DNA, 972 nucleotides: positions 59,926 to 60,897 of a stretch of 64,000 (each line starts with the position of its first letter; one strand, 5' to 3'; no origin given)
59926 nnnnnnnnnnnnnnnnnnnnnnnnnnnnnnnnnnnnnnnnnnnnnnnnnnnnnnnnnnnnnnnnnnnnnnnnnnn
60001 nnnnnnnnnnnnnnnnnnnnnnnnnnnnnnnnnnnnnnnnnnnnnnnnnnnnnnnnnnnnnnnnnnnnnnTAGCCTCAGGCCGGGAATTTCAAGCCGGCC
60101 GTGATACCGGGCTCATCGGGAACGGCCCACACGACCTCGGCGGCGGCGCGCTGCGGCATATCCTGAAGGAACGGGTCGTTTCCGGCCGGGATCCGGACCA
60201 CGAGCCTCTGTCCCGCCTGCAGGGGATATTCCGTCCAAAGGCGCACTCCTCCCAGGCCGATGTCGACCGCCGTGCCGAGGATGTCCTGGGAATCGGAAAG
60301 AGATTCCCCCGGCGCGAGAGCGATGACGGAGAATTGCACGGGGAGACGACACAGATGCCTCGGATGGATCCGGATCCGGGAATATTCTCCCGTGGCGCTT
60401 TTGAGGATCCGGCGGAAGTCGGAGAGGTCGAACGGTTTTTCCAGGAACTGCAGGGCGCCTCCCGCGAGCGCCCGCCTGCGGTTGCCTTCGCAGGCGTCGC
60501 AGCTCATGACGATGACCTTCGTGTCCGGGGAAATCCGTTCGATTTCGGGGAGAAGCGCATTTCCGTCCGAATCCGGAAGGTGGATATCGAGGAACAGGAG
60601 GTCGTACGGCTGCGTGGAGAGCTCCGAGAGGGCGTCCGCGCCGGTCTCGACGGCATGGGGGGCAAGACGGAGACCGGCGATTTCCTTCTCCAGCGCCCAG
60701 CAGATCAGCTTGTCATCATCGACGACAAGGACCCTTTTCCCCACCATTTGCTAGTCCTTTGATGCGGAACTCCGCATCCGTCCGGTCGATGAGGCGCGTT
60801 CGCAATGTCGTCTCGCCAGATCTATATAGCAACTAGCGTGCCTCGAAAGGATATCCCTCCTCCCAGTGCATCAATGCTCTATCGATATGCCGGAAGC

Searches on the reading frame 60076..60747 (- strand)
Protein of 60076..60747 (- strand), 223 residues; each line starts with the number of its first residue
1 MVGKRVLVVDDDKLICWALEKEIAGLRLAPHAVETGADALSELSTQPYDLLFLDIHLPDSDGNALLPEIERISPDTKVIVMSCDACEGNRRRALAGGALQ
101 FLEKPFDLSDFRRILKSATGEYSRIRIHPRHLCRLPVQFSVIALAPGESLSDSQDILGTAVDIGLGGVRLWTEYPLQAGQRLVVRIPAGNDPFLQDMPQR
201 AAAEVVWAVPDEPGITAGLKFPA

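Call 75: search_protein_families(library=pfam, proteins=[window:60076-60747:-], max_evalue=0.00001)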
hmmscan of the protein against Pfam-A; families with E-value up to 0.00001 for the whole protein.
window:60076-60747:- (223 aa): 2 families
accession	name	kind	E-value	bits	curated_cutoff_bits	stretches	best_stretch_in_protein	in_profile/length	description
PF00072.30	Response_reg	-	1.7e-20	73.7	30.2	1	6-114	1-109/111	Response regulator receiver domain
PF07238.19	PilZ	-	2.3e-07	31.5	22.5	1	145-221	12-85/102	PilZ domain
